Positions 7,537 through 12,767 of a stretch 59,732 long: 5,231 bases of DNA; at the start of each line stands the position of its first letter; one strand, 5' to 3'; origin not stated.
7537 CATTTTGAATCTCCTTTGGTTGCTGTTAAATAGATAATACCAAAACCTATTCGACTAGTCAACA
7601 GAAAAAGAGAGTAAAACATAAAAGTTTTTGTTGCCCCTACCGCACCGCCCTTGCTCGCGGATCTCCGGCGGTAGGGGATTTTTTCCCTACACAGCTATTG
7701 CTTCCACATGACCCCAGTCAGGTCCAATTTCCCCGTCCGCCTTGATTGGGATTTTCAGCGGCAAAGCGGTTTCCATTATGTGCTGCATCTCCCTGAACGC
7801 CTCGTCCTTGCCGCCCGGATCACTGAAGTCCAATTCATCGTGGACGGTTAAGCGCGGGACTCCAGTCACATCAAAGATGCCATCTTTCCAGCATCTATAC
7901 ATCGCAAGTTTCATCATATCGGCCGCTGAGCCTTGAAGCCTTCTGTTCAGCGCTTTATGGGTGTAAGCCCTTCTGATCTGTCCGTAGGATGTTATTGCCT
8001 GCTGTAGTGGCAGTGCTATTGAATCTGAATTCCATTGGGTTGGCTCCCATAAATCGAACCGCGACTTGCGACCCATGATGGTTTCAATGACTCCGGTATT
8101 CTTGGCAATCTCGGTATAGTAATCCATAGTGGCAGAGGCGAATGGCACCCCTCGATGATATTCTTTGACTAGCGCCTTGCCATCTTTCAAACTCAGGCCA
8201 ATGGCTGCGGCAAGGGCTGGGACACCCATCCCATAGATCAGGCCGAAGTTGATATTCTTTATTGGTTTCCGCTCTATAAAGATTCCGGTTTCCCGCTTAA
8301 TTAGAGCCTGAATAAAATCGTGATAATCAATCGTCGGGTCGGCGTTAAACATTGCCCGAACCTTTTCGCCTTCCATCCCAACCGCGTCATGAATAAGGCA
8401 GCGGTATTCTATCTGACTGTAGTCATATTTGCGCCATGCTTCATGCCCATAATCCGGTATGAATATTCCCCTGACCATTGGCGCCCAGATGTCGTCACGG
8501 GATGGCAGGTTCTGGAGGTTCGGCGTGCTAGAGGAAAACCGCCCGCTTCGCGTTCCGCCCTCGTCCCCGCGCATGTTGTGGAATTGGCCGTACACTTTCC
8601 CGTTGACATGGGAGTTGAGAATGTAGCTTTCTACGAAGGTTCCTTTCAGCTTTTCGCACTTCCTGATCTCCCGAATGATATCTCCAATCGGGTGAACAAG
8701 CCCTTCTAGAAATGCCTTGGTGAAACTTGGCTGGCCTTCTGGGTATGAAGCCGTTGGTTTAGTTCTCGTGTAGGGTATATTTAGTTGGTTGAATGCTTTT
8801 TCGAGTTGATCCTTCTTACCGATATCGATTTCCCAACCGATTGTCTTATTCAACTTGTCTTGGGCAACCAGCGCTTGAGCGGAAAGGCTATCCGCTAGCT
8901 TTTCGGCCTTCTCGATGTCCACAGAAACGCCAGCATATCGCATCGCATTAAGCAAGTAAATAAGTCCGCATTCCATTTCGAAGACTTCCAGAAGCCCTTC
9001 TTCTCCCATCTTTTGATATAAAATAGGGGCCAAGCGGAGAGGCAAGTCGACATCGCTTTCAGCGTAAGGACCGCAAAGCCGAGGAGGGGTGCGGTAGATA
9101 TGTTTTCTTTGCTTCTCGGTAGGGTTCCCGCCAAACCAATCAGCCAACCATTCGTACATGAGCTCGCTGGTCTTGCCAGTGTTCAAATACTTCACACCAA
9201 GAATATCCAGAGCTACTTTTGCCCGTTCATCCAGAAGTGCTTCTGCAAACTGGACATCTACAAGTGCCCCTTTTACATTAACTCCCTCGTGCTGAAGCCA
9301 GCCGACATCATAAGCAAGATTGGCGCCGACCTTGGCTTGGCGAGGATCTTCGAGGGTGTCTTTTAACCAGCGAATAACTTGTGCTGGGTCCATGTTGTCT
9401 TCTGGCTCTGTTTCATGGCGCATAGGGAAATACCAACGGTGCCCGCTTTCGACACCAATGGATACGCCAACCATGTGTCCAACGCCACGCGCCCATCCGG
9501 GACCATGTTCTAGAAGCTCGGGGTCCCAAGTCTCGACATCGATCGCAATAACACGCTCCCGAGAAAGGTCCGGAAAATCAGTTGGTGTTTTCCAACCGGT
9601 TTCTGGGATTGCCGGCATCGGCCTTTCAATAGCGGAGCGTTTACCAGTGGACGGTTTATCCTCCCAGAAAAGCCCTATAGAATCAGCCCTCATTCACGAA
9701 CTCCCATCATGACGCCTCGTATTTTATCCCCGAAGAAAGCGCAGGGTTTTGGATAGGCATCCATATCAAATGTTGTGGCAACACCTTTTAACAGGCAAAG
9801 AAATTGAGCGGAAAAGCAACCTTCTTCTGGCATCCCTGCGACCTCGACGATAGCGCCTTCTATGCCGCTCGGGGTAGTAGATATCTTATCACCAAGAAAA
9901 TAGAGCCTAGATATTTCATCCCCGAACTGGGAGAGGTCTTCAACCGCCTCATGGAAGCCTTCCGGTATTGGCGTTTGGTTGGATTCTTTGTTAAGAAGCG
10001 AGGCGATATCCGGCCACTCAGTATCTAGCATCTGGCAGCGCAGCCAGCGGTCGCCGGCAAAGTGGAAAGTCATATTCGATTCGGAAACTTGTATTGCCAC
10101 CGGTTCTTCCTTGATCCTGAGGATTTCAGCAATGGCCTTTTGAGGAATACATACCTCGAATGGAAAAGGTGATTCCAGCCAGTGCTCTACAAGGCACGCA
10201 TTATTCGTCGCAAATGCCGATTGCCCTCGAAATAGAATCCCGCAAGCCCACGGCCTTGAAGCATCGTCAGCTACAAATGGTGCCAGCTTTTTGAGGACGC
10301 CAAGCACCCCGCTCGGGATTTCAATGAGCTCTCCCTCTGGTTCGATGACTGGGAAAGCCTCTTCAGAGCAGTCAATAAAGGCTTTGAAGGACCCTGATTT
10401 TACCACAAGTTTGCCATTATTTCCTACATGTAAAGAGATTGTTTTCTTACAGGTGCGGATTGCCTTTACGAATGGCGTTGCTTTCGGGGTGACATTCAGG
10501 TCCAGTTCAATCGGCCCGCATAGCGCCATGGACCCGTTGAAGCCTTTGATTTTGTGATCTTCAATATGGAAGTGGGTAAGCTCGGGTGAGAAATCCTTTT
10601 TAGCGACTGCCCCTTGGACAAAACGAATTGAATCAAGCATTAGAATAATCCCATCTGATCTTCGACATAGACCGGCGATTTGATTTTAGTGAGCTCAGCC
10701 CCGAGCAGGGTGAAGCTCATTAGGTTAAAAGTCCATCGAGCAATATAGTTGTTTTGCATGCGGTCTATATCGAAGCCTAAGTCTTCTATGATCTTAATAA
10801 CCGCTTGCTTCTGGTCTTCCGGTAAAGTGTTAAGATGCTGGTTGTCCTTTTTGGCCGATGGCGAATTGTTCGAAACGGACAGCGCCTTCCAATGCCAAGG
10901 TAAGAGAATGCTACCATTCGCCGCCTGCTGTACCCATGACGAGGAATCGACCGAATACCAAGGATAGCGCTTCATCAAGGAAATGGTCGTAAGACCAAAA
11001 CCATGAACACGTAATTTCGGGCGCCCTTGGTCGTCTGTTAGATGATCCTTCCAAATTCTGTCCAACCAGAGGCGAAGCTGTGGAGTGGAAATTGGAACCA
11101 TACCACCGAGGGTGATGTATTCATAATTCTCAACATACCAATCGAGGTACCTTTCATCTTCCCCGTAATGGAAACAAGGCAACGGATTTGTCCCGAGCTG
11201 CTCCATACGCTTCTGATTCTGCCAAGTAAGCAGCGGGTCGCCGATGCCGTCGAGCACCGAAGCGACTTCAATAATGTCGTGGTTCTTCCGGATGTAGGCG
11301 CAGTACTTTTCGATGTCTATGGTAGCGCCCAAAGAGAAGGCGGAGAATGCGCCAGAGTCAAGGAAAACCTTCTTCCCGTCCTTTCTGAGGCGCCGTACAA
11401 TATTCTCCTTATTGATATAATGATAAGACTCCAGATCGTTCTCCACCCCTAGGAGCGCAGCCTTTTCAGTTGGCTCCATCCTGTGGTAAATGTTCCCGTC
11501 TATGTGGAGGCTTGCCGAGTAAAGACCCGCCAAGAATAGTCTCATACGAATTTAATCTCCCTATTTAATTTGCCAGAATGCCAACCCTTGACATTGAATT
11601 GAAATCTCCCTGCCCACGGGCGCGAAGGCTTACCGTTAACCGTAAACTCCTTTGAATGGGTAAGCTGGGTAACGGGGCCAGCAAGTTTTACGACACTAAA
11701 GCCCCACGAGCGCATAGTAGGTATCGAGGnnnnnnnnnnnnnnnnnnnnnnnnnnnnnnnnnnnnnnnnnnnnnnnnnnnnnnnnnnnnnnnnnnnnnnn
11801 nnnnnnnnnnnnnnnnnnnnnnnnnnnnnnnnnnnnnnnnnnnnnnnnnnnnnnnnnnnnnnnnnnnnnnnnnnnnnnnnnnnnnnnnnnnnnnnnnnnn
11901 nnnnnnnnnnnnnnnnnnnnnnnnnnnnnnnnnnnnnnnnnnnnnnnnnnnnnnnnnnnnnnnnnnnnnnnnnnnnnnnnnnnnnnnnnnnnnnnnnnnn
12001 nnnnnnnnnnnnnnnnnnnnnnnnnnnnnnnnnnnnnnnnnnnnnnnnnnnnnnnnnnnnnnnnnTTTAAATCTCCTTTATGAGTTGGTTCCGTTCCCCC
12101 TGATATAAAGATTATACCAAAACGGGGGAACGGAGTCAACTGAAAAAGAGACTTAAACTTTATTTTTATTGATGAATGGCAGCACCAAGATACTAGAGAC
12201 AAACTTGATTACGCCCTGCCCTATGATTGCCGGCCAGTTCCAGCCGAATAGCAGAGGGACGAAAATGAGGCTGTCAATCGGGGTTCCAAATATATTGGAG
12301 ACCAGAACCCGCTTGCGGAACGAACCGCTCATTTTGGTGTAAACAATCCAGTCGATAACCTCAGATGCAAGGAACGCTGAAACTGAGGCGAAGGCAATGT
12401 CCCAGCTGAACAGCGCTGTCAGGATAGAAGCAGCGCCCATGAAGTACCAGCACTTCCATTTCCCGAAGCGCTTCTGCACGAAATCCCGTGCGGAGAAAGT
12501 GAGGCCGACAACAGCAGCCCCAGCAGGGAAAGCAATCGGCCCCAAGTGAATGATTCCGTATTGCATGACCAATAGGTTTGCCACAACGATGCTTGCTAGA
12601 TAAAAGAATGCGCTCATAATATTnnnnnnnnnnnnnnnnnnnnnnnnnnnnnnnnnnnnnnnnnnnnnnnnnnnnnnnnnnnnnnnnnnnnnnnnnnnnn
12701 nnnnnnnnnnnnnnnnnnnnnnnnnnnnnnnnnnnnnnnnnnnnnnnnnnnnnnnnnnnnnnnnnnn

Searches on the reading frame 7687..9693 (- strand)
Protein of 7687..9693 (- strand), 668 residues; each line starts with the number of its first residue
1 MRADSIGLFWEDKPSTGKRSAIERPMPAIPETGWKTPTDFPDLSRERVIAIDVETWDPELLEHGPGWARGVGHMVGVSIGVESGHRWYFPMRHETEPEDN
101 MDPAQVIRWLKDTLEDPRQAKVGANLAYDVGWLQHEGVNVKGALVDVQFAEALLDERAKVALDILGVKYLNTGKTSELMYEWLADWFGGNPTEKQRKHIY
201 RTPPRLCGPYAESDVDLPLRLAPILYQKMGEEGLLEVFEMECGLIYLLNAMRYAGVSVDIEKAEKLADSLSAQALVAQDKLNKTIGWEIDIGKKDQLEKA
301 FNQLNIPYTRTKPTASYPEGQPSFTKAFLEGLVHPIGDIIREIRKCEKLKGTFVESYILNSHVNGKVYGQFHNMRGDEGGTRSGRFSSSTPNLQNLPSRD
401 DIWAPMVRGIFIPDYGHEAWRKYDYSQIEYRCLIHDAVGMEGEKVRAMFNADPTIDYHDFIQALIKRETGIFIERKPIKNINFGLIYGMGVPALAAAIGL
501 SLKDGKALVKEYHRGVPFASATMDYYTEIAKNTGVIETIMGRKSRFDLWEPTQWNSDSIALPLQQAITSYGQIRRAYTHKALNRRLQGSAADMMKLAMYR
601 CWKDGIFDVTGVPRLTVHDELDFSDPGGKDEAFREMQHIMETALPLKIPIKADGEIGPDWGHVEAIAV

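Call 22: search_protein_families(library=phrogs, proteins=[window:7687-9693:-], max_evalue=0.001)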
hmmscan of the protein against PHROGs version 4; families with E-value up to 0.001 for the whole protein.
window:7687-9693:- (668 aa): 8 families
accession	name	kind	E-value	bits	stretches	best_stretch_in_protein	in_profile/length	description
phrog_17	-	DNA, RNA and nucleotide metabolism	1.1e-103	349.4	1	37-664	658-1234/1445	DNA polymerase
phrog_12241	-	DNA, RNA and nucleotide metabolism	1.3e-12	48.5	2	336-404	438-501/502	DNA polymerase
phrog_2573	-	DNA, RNA and nucleotide metabolism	1.8e-11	44.9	1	474-643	85-248/336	DNA polymerase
phrog_5995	-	DNA, RNA and nucleotide metabolism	1.3e-10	42.3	1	484-661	3-176/236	DNA polymerase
phrog_10285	-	DNA, RNA and nucleotide metabolism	1.4e-10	41.7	1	390-660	29-318/321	DNA polymerase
phrog_15971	-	DNA, RNA and nucleotide metabolism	3.1e-10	40.8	1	250-543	16-279/376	DNA polymerase I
phrog_23226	-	DNA, RNA and nucleotide metabolism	1.3e-06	28.2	1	361-514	288-457/611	DNA polymerase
phrog_9556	-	DNA, RNA and nucleotide metabolism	9e-06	25.9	0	107-285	62-244/441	DNA polymerase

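Call 62: search_dna_similar(query=window:7687-9693:-, collection=phages, mode=protein, max_rows=12)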
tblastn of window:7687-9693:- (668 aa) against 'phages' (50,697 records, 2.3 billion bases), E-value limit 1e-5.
Records with a match: 1617; places in all: 1618; records where one place covers at least 80% of the query: 340.
Best place of each record, by identity: 60-80% 6; <60% 1611.
By first word of the organism name: Salmonella 316; Mycobacterium 286; Escherichia 143; Arthrobacter 89; Klebsiella 82; Pseudomonas 80; Microbacterium 70; Vibrio 67; Enterococcus 67; Rhodococcus 45; and 61 more.
By host as written in the record: Mycobacterium smegmatis mc2 155 189; - 164; Mycobacterium smegmatis mc#155 57; Salmonella enterica subsp. enterica serovar Enteritidis PT1 53; Escherichia coli 47; Arthrobacter globiformis B-2979 46; Rhodococcus erythropolis RIA 643 37; Microbacterium foliorum NRRL B-24224 35; and 339 more.
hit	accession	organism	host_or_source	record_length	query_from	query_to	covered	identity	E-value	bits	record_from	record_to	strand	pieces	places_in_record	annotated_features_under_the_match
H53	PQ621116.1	Pseudomonas phage PSASB_03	Pseudomonas aeruginosa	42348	1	666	100%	63.4%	0e+0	867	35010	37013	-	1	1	DNA polymerase | DNA polymerase processivity factor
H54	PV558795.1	Variovorax phage VPv64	Variovorax paradoxus DSM 645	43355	1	666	100%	63.4%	0e+0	865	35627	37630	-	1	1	record has no annotation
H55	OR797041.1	Stenotrophomonas phage vB_SmaS_Bhz54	Stenotrophomonas maltophilia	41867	1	666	100%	63.3%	0e+0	865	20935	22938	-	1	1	putative DNA polymerase | DNA polymerase processivity factor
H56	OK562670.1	Stenotrophomonas phage vB_SM_ytsc_ply2008005c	Stenotrophomonas maltophilia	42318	1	666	100%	63.1%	0e+0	862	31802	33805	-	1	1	DNA polymerase A | putative replicative clamp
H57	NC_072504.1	Stenotrophomonas phage vB_SM_ytsc_ply2008005c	Stenotrophomonas maltophilia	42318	1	666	100%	63.1%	0e+0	862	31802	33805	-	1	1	DNA polymerase A | putative replicative clamp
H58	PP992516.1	Pseudomonas phage Baskent_P4_1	Pseudomonas aeruginosa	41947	1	666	100%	63.0%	0e+0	861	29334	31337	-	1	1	DNA polymerase | DNA polymerase processivity factor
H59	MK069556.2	Microcystis phage Me-ZS1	Microcystis elabens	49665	1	668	100%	59.9%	0e+0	798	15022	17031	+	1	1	DNA polymerase A | putative DNA polymerase III beta subunit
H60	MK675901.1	Shewanella phage S0112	Shewanella indica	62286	2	666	100%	58.3%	0e+0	783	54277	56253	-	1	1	DNA polymerase I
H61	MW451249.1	Vibrio phage GH32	Vibrio parahaemolyticus GH32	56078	2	667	100%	57.4%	0e+0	773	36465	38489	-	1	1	record has no annotation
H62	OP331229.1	Vibrio phage 033B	Vibrio parahaemolyticus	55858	2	667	100%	57.4%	0e+0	773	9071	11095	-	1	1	DNA polymerase A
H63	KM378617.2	Vibrio phage VpKK5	Vibrio parahaemolyticus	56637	2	667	100%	57.3%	0e+0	766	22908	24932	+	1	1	DNA polymerase A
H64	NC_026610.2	Vibrio phage VpKK5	Vibrio parahaemolyticus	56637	2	667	100%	57.3%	0e+0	766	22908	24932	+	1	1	DNA polymerase A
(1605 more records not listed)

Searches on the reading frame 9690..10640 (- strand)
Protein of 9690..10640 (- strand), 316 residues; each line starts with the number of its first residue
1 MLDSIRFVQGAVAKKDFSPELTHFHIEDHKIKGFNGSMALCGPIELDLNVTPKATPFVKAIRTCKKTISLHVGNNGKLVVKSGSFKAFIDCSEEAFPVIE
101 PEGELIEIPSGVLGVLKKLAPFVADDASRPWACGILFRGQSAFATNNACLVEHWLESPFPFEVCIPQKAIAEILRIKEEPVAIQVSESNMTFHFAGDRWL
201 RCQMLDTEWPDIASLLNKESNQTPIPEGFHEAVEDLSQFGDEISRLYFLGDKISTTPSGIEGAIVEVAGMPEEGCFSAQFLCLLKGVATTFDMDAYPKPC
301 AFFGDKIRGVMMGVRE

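Call 22: search_protein_families(library=phrogs, proteins=[window:9690-10640:-], max_evalue=0.001)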
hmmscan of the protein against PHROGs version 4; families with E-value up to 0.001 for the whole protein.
window:9690-10640:- (316 aa): 1 family
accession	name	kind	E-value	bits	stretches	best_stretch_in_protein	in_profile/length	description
phrog_947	-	DNA, RNA and nucleotide metabolism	1.2e-69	236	1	1-316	12-365/368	DNA polymerase processivity factor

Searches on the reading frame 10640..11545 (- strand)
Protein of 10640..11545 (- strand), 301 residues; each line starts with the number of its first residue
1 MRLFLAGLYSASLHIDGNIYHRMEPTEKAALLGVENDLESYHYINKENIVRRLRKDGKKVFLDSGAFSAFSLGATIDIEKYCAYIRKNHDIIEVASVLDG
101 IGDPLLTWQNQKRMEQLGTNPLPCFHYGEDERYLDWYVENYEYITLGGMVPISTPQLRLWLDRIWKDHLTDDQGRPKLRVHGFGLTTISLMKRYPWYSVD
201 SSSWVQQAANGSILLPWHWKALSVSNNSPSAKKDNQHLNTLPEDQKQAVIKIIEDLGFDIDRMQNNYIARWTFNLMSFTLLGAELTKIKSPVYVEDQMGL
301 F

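Call 22: search_protein_families(library=phrogs, proteins=[window:10640-11545:-], max_evalue=0.001)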
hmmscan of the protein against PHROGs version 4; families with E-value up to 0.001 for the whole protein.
window:10640-11545:- (301 aa): 2 families
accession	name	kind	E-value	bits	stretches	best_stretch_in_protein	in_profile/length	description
phrog_887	-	moron, auxiliary metabolic gene and host takeover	2.5e-74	252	1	1-284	10-280/509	queuine tRNA-ribosyltransferase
phrog_7068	-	moron, auxiliary metabolic gene and host takeover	1.7e-23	84.2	1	36-211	7-177/346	queuine tRNA-ribosyltransferase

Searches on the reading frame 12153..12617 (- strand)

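Call 59: search_protein_families(library=phrogs, proteins=[window:12153-12617:-], max_evalue=0.001)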
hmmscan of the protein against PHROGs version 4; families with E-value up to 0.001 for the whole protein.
window:12153-12617:- (154 aa): 1 family
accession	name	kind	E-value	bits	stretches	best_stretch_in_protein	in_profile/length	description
phrog_4899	-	unknown function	6.5e-30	105.5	1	3-145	11-161/175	-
